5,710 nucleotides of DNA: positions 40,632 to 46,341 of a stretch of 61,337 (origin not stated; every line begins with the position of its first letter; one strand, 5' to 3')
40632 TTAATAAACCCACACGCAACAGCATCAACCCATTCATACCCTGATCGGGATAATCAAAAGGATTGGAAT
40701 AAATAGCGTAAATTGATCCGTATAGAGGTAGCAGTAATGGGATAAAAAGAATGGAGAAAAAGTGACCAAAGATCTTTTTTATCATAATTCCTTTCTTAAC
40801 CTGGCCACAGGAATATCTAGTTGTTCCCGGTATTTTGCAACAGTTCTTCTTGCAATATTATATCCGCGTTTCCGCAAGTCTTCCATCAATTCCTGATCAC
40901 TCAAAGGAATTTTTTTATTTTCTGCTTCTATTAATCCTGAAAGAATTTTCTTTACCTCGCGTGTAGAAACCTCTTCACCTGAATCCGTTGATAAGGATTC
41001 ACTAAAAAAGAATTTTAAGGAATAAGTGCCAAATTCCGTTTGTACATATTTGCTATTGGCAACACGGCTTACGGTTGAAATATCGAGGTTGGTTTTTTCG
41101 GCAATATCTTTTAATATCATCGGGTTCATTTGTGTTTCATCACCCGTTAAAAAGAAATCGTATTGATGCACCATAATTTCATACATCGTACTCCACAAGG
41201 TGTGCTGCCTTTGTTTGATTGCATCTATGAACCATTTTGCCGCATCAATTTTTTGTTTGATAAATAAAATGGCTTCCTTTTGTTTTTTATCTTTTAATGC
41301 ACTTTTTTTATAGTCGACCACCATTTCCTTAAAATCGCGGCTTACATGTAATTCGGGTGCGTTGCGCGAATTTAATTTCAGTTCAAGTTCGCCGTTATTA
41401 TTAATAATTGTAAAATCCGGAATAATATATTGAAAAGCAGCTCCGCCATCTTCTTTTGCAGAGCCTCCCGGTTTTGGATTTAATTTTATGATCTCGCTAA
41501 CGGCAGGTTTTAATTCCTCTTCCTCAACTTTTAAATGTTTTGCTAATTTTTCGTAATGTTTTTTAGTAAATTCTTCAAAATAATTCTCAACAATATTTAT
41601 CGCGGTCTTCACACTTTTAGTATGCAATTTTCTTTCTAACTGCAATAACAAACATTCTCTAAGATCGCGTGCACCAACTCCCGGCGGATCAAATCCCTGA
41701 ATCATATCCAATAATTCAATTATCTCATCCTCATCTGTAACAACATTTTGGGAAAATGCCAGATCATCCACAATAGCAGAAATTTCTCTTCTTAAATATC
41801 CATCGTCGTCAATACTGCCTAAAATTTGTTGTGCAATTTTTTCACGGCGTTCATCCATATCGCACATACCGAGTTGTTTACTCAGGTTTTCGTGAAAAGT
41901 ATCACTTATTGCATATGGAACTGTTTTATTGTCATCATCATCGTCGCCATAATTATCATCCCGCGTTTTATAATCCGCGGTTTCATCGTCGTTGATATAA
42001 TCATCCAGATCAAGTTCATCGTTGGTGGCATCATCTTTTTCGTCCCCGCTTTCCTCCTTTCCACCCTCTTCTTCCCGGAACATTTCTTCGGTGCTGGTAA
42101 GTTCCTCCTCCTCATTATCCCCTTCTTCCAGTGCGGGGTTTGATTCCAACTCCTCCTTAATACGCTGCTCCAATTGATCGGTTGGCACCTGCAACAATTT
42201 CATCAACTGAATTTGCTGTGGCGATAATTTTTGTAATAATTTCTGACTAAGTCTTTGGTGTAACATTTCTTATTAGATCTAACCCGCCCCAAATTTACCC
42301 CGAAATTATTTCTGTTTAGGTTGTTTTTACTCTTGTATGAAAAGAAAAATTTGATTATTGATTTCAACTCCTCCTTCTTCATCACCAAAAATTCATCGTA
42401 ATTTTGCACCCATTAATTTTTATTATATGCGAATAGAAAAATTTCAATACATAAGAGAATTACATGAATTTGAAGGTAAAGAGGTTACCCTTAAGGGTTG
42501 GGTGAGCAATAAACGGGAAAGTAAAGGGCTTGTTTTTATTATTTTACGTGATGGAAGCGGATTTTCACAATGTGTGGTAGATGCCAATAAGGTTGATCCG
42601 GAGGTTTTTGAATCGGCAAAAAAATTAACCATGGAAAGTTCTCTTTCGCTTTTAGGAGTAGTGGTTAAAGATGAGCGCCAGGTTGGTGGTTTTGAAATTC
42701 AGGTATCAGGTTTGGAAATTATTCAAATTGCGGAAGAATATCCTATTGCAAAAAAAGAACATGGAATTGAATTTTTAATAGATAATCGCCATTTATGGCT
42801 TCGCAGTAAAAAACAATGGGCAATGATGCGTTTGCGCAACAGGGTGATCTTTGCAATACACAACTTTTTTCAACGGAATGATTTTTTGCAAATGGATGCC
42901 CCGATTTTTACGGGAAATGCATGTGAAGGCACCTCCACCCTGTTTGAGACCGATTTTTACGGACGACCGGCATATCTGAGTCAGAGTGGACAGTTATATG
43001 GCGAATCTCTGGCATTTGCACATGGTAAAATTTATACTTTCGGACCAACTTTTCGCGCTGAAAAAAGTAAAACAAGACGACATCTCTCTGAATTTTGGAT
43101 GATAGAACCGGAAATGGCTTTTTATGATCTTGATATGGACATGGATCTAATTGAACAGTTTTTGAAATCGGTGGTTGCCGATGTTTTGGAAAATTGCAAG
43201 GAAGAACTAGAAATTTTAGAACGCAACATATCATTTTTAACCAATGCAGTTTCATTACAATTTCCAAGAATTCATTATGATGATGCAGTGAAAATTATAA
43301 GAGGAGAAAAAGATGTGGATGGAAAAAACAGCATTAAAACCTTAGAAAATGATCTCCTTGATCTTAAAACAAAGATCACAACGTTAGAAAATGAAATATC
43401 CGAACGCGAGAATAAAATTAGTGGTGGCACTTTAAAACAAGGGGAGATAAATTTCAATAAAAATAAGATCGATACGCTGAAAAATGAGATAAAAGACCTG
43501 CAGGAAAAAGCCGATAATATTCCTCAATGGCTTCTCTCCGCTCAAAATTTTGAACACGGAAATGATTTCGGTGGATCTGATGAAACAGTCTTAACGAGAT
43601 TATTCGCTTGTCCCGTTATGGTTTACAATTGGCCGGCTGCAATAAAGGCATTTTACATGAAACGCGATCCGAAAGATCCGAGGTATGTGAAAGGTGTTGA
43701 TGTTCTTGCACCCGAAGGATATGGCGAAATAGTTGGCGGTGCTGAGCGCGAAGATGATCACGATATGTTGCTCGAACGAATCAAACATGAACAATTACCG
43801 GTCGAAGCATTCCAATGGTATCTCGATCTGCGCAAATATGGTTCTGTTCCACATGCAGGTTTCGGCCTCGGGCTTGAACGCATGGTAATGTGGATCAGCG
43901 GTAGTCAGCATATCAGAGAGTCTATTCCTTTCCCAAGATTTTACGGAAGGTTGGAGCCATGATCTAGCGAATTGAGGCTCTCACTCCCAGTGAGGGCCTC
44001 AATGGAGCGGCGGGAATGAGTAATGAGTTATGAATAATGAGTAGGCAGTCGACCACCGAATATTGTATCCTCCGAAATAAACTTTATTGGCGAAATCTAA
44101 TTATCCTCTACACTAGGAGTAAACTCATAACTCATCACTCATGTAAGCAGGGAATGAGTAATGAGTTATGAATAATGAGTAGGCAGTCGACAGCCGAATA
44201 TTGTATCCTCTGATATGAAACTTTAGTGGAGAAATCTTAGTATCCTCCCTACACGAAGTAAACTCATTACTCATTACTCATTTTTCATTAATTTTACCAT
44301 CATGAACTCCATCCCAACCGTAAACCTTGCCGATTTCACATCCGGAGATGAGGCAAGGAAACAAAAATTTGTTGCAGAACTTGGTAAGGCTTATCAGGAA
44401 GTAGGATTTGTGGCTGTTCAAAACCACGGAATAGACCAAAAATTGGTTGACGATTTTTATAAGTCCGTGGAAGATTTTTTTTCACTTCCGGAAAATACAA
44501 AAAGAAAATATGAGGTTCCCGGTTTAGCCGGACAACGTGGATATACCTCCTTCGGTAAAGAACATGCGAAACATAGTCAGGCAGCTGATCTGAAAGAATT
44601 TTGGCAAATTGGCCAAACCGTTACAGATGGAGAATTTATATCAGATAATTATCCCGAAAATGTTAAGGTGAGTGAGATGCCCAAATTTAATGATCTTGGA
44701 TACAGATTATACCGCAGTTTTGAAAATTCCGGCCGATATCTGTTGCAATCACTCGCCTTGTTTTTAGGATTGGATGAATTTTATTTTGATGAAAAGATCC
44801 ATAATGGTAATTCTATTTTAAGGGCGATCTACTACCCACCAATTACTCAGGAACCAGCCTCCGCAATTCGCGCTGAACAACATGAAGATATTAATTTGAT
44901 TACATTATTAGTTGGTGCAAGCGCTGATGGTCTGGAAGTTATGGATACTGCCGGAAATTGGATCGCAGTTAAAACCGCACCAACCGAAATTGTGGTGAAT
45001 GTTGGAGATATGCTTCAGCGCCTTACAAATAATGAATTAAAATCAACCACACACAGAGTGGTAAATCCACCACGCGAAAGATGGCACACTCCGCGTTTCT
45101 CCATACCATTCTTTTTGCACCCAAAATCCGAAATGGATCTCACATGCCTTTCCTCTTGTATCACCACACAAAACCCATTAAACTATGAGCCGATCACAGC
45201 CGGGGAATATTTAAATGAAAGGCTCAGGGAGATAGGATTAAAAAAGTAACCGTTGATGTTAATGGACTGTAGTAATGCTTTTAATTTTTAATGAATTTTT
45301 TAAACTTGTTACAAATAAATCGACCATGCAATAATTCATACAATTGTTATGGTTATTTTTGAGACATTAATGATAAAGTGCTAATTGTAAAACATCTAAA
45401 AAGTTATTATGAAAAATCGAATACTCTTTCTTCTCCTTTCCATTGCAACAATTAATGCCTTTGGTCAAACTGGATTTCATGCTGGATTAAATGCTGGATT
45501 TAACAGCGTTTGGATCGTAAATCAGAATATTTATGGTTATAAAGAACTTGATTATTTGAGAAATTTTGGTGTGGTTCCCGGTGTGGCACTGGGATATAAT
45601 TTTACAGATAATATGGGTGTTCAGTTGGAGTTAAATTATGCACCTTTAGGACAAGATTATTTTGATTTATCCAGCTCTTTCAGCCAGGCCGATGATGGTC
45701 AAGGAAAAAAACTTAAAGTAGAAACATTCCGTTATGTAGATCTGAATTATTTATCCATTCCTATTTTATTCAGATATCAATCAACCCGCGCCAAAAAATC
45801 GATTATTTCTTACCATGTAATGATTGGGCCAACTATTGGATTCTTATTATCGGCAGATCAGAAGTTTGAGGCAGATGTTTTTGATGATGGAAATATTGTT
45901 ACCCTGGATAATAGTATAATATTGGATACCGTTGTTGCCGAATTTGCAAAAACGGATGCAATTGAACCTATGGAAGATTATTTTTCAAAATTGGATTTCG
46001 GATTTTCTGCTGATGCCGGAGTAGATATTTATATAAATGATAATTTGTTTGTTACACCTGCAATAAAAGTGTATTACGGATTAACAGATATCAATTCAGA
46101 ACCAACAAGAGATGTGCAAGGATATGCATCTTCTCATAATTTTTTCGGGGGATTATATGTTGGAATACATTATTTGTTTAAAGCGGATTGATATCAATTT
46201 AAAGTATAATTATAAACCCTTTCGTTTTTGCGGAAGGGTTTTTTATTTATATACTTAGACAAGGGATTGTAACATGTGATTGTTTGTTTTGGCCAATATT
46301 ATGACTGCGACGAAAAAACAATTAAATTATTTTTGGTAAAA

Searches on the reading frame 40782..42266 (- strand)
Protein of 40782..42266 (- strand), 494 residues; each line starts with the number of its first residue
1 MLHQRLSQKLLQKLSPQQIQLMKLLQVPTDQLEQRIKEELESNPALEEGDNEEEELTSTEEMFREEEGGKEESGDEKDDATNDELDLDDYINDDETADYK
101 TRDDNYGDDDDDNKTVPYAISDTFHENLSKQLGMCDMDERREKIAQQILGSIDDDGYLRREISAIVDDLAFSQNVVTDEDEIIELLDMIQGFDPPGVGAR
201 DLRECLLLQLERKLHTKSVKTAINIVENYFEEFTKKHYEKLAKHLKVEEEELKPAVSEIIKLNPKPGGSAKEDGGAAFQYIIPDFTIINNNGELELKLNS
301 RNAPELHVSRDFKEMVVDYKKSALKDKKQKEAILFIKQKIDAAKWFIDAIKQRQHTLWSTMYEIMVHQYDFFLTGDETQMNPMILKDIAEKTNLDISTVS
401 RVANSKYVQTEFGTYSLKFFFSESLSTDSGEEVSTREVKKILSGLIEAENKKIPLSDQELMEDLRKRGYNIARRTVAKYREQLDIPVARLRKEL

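Call 9: search_protein_families(library=pfam, proteins=[window:40782-42266:-], max_evalue=0.001)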
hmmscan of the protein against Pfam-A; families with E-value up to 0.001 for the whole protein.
window:40782-42266:- (494 aa): 4 families
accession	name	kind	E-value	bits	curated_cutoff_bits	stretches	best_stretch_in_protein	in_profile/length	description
PF04963.19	Sigma54_CBD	-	2.2e-55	187.7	22.9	1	121-311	9-184/185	Sigma-54 factor, core binding domain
PF04552.19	Sigma54_DBD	-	4.1e-51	173.3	22.8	1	335-492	3-159/160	Sigma-54, DNA binding domain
PF00309.25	Sigma54_AID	-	5.4e-14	52.2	23.8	1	4-48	2-46/46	Sigma-54 factor, Activator interacting domain (AID)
PF08461.16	HTH_12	-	0.0003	21.1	21.4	0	450-476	9-35/66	Ribonuclease R winged-helix domain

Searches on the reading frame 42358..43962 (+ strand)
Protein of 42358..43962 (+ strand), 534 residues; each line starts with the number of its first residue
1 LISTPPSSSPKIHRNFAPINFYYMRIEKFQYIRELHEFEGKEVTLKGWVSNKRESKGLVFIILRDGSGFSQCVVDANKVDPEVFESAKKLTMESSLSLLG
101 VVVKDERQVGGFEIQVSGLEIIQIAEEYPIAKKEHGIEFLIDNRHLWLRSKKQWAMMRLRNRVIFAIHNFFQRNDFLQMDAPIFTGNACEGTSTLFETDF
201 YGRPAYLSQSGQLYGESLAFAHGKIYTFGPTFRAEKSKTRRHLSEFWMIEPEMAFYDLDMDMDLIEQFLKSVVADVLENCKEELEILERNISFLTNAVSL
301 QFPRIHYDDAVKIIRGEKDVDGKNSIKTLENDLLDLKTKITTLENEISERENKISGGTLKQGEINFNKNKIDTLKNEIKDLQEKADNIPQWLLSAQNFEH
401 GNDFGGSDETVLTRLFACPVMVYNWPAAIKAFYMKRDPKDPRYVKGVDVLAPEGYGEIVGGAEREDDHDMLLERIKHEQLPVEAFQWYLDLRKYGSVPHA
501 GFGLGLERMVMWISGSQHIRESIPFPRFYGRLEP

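Call 9: search_protein_families(library=pfam, proteins=[window:42358-43962:+], max_evalue=0.001)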
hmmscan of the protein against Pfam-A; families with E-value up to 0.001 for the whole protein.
window:42358-43962:+ (534 aa): 2 families
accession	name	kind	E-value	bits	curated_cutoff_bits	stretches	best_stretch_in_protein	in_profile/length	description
PF00152.25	tRNA-synt_2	-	4.5e-70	236.6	25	1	138-527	3-306/308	tRNA synthetases class II (D, K and N)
PF01336.31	tRNA_anti-codon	-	6.1e-14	52.2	27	1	43-122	1-75/75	OB-fold nucleic acid binding domain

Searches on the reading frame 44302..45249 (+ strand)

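Call 19: search_protein_families(library=pfam, proteins=[window:44302-45249:+], max_evalue=0.001)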
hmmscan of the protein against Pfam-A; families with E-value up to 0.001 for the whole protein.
window:44302-45249:+ (315 aa): 2 families
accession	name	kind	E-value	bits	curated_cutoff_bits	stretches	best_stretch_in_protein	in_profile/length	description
PF14226.12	DIOX_N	-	3.4e-26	92.6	27.3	1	4-109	1-100/117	non-haem dioxygenase in morphine synthesis N-terminal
PF03171.26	2OG-FeII_Oxy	-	1.5e-21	77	23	1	170-274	2-101/101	2OG-Fe(II) oxygenase superfamily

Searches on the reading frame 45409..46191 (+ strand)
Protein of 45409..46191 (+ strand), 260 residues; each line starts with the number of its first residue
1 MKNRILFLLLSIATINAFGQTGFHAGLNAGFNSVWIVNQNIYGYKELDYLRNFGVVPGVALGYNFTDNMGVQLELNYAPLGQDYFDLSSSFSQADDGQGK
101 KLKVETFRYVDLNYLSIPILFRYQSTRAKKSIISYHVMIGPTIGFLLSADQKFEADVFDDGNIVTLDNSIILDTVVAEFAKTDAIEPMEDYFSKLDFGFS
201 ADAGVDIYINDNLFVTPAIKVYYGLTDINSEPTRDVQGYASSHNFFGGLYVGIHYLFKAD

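Call 19: search_protein_families(library=pfam, proteins=[window:45409-46191:+], max_evalue=0.001)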
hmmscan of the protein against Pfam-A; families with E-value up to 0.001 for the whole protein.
window:45409-46191:+ (260 aa): 2 families
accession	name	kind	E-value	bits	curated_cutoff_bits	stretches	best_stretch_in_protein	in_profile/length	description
PF13568.12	OMP_b-brl_2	-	1.1e-15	58.6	27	1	20-228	3-173/175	Outer membrane protein beta-barrel domain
PF13505.12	OMP_b-brl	-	1.7e-10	41.8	28.7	1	6-234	2-158/175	Outer membrane protein beta-barrel domain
